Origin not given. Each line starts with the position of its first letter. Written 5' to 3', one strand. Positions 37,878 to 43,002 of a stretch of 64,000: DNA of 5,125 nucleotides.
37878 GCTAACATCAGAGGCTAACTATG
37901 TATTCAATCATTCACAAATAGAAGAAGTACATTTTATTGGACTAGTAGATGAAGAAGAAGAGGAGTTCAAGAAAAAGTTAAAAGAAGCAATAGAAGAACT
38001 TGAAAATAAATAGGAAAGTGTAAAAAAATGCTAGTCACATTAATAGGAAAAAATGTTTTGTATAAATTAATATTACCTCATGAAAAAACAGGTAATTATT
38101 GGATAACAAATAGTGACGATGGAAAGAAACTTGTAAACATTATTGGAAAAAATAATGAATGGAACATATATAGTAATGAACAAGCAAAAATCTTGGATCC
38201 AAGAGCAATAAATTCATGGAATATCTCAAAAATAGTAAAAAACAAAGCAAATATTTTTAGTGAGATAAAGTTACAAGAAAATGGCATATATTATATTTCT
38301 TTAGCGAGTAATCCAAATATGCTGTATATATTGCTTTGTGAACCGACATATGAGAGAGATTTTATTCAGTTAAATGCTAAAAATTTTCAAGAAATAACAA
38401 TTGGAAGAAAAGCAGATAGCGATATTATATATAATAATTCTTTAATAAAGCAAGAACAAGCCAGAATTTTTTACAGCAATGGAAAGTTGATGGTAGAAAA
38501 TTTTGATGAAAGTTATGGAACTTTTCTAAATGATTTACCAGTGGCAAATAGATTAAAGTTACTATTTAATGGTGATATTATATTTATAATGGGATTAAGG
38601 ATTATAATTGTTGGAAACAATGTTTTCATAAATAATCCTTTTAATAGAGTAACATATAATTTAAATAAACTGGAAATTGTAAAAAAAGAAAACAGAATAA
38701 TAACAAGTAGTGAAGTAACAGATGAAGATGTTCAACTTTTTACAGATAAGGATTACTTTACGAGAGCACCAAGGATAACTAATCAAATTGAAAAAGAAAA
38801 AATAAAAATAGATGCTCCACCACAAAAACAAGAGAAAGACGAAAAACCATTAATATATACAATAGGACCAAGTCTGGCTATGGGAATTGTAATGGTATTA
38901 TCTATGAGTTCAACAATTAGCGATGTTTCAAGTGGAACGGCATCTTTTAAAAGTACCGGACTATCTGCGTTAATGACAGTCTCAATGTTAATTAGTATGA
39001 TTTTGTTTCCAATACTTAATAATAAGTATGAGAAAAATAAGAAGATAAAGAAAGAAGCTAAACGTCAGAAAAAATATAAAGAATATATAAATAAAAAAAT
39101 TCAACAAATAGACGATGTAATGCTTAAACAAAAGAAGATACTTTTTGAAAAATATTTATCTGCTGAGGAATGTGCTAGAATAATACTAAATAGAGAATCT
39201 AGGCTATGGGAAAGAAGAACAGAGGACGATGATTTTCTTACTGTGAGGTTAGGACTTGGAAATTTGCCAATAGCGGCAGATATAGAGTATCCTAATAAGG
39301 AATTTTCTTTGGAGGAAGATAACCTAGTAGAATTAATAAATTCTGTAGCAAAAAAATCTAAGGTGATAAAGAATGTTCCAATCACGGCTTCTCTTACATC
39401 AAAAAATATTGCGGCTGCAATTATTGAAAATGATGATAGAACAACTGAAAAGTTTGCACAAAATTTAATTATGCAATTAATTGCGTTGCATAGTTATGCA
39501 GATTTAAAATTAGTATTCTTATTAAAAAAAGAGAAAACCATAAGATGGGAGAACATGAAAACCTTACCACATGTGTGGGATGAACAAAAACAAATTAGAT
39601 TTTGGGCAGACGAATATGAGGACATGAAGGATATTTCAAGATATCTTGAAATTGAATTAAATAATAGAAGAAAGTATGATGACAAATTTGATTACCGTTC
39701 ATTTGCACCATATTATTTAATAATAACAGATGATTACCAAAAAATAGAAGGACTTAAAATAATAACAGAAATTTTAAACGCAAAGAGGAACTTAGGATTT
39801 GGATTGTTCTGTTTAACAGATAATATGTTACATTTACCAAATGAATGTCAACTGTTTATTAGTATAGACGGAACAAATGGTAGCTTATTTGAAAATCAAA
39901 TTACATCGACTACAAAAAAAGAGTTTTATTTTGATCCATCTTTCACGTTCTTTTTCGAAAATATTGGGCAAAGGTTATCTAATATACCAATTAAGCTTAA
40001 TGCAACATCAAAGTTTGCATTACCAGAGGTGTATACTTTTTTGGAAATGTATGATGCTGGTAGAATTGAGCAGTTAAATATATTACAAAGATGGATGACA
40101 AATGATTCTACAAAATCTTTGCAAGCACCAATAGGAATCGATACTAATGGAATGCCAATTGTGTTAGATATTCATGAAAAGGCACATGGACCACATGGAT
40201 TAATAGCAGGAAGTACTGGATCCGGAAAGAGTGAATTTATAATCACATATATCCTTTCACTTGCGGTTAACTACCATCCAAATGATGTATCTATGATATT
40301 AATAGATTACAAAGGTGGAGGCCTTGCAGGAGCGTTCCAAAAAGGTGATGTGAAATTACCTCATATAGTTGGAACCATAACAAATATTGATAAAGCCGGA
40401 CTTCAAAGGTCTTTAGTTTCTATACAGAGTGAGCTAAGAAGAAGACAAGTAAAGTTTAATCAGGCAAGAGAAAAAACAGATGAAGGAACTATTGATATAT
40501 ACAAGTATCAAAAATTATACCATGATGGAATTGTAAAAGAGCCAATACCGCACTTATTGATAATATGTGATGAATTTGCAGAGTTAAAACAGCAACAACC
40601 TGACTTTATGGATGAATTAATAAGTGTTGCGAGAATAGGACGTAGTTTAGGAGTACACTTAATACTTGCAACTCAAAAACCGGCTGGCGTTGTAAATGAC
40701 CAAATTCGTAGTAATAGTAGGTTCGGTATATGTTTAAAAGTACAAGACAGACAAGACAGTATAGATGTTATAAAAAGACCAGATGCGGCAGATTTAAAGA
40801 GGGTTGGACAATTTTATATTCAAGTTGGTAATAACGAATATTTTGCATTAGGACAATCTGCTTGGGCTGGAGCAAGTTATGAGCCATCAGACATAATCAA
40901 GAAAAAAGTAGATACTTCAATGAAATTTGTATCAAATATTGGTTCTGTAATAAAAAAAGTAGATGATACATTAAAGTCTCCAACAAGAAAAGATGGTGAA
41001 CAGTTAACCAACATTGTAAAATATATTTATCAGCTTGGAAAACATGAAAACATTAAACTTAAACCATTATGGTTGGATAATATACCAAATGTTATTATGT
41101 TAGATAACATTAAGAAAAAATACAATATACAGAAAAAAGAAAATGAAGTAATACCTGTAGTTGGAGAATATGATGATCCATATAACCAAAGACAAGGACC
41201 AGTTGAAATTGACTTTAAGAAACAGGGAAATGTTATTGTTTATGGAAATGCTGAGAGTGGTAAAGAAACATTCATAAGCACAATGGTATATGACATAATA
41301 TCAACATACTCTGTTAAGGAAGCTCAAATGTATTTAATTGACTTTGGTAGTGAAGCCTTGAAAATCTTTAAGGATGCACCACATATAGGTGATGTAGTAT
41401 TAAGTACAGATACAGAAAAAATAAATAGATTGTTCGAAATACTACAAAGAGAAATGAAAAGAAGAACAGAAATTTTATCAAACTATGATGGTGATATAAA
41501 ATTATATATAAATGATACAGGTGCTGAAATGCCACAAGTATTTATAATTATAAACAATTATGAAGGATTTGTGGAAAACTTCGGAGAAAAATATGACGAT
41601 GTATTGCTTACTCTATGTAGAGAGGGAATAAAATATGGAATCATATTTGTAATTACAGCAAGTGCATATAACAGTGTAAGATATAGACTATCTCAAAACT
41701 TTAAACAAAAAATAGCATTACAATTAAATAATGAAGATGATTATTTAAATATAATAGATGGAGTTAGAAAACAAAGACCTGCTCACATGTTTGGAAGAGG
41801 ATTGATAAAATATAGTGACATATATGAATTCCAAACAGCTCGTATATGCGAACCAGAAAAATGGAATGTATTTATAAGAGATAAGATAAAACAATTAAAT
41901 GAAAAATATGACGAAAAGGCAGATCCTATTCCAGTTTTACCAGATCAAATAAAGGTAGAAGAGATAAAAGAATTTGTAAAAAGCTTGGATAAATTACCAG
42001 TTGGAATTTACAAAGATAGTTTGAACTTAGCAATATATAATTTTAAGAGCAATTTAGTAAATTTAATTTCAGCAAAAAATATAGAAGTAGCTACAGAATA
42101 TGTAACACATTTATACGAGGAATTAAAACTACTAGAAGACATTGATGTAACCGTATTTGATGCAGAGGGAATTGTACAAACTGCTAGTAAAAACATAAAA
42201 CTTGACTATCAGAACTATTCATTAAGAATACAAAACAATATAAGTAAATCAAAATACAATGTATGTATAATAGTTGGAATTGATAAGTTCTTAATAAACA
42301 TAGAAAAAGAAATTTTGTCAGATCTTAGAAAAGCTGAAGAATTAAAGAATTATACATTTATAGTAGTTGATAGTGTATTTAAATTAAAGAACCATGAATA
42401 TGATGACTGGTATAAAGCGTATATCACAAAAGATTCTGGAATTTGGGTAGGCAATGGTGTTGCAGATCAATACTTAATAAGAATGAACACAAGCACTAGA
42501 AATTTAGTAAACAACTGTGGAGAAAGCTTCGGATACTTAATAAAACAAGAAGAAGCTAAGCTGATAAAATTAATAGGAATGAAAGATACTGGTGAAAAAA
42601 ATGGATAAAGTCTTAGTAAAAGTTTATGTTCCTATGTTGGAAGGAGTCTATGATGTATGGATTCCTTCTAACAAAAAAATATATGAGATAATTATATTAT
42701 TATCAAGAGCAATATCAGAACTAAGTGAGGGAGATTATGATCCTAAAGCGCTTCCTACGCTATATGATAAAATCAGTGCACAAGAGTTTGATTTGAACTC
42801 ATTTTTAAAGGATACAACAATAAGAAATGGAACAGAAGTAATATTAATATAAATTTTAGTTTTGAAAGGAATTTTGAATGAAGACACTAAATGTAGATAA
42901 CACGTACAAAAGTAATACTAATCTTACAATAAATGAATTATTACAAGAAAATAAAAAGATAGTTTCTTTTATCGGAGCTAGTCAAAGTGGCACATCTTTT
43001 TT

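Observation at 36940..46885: Minimal, atypical type VIIb-like secretion locus without EssA, EssB or EsaA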

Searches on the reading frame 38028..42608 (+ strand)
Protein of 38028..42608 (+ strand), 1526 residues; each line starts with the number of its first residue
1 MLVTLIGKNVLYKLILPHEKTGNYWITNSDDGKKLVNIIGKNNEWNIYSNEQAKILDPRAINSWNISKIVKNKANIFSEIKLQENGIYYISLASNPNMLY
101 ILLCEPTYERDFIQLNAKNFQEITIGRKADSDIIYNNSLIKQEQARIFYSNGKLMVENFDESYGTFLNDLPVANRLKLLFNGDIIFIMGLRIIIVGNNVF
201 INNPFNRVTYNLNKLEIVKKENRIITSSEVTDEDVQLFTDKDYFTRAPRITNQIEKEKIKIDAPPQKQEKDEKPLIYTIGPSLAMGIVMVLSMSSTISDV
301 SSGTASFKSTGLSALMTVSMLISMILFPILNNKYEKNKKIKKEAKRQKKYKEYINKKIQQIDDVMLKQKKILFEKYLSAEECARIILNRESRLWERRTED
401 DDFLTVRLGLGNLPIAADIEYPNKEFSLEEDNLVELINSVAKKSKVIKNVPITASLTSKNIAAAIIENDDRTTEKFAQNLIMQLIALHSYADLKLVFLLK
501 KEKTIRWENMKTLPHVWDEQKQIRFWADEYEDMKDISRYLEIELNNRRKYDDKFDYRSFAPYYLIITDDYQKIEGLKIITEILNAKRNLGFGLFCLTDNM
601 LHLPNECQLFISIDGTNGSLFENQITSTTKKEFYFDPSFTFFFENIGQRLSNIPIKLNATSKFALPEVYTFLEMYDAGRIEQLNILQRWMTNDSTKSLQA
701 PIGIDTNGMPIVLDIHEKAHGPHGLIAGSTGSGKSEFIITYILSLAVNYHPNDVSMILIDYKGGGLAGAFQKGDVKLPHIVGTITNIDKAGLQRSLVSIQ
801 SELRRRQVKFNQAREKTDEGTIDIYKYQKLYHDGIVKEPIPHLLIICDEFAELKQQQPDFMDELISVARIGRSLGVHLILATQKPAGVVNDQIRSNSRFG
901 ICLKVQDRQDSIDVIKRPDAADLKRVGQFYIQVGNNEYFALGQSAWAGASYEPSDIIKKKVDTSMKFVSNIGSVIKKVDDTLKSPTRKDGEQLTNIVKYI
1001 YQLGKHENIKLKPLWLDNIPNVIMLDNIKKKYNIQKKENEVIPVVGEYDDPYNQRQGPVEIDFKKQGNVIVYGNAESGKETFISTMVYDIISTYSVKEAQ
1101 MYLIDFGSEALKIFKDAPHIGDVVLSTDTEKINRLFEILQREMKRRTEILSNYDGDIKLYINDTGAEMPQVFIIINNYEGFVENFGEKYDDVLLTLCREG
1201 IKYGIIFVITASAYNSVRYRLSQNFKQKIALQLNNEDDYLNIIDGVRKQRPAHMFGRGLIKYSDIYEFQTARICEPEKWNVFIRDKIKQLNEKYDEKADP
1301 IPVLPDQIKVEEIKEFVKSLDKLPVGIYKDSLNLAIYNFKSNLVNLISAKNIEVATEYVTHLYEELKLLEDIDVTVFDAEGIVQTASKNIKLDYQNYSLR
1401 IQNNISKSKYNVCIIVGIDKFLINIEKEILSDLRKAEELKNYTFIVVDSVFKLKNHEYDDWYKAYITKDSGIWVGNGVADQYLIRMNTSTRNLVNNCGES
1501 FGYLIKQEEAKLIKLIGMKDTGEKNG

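Call 3: search_protein_families(library=pfam, proteins=[window:38028-42608:+], max_evalue=1)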
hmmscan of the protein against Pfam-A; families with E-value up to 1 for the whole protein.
window:38028-42608:+ (1526 aa): 9 families
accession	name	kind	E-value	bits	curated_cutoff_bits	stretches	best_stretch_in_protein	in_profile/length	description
PF01580.24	FtsK_SpoIIIE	-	3.7e-52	177.4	24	2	686-886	6-220/221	FtsK/SpoIIIE family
PF00498.31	FHA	-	3e-09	37.6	20.7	1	123-185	1-64/67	FHA domain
PF13555.12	AAA_29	-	9e-05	22.6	27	1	720-743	22-46/61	P-loop containing region of AAA domain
PF01935.23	DUF87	-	0.0012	19.4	23.2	1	704-763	7-62/220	Helicase HerA, central domain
PF05872.18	HerA_C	-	0.006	15.7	22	1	717-776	17-71/502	Helicase HerA-like C-terminal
PF16697.10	Yop-YscD_cpl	-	0.012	16.3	33.2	1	121-183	17-79/94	Inner membrane component of T3SS, cytoplasmic domain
PF09591.15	DUF2463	-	0.026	14.9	22.5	1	266-330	83-145/210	Protein of unknown function (DUF2463)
PF13401.12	AAA_22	-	0.051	14.3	27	1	721-883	5-123/130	AAA domain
PF00270.35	DEAD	-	0.69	10.1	26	0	723-748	16-40/167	DEAD/DEAH box helicase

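Call 4: search_protein_families(library=ncbifam, proteins=[window:38028-42608:+], max_evalue=1)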
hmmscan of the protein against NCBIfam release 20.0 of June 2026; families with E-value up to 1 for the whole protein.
window:38028-42608:+ (1526 aa): 6 families
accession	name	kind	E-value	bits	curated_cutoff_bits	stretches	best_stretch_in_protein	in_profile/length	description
TIGR03928.1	T7_EssCb_Firm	equivalog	0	1015.2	778.4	1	242-1406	4-1169/1296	type VII secretion protein EssC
TIGR03924.1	T7SS_EccC_a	equivalog_domain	2.6e-109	366.9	509.15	2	262-937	2-660/673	type VII secretion protein EccCa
TIGR03925.1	T7SS_EccC_b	equivalog_domain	4.3e-70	236.6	346.55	2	1009-1342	15-361/564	type VII secretion protein EccCb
NF007615.0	PRK10263.1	equivalog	5.5e-18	64.1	1566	3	693-763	985-1052/1355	DNA translocase FtsK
NF049868.1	FhaB_Rv0019c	equivalog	0.00011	22.3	125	1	121-178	86-143/158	FHA domain-containing protein FhaB/FipA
NF041214.1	plasmid_TraB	equivalog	0.00089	17.9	800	1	716-911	243-415/639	plasmid transfer protein TraB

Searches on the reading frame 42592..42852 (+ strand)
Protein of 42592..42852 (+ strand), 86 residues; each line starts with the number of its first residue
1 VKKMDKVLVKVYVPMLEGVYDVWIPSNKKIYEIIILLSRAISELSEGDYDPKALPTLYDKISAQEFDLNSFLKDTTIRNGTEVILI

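Call 3: search_protein_families(library=pfam, proteins=[window:42592-42852:+], max_evalue=1)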
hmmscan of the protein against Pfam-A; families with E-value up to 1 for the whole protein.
window:42592-42852:+ (86 aa): 3 families
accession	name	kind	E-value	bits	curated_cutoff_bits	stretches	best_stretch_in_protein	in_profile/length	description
PF08817.16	YukD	-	0.12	13.6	27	1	9-84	2-75/76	WXG100 protein secretion system (Wss), protein YukD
PF09609.15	Cas_GSU0054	-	0.18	11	21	1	3-63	190-251/552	CRISPR-associated protein, GSU0054 family (Cas_GSU0054)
PF22214.1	Mec-4_10_cyt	-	0.27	12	27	1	42-64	37-57/61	Mechanosensory ion channel subunit mec-4/10 cytosolic domain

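Call 4: search_protein_families(library=ncbifam, proteins=[window:42592-42852:+], max_evalue=1)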
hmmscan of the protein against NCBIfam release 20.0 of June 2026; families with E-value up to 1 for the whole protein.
window:42592-42852:+ (86 aa): 0 families

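Call 51: search_solved_structures(query=A4, max_evalue=10, show_alignments=2)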
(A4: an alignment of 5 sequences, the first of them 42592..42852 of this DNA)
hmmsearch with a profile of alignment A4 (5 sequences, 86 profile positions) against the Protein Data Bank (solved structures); distinct sequences matched with E-value up to 10: 1.
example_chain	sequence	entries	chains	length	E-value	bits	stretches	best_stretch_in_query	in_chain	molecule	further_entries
8vba_A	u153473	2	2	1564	7.3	10.1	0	42-81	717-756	EtpA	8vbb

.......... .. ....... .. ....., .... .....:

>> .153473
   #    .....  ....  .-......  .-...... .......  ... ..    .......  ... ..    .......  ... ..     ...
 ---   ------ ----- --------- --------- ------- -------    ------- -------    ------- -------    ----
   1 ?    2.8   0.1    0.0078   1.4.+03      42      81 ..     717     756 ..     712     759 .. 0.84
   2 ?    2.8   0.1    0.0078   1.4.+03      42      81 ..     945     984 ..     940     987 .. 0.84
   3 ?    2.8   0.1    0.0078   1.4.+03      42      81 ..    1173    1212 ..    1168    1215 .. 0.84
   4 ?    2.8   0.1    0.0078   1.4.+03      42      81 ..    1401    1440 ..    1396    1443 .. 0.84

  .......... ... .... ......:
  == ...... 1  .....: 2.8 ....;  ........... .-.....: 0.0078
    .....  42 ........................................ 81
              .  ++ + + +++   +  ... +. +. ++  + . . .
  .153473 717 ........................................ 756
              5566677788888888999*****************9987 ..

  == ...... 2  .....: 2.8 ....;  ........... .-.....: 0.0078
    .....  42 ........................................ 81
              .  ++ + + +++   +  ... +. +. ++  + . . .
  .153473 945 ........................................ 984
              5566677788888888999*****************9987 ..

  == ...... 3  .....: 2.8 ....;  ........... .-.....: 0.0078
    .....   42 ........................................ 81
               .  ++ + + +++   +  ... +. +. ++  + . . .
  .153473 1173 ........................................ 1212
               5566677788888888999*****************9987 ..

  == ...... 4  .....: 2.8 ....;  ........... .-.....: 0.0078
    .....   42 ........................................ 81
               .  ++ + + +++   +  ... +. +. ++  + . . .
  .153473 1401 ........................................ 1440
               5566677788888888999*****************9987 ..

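Call 53: search_protein_families(library=pfam, alignment_id=A4, max_evalue=5)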
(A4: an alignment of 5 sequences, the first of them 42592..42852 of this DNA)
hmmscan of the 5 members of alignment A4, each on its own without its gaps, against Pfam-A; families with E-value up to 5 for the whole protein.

A. member 1, window:42592-42852:+ (86 aa): 3 families
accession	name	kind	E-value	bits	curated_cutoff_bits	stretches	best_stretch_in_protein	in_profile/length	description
PF08817.16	YukD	-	0.12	13.6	27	1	9-84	2-75/76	WXG100 protein secretion system (Wss), protein YukD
PF09609.15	Cas_GSU0054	-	0.18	11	21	1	3-63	190-251/552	CRISPR-associated protein, GSU0054 family (Cas_GSU0054)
PF22214.1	Mec-4_10_cyt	-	0.27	12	27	1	42-64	37-57/61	Mechanosensory ion channel subunit mec-4/10 cytosolic domain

B. families by the number of members that match (of 5 scanned): 3 families
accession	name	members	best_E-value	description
PF08817.16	YukD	3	0.023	WXG100 protein secretion system (Wss), protein YukD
PF09609.15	Cas_GSU0054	2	0.18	CRISPR-associated protein, GSU0054 family (Cas_GSU0054)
PF22214.1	Mec-4_10_cyt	1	0.27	Mechanosensory ion channel subunit mec-4/10 cytosolic domain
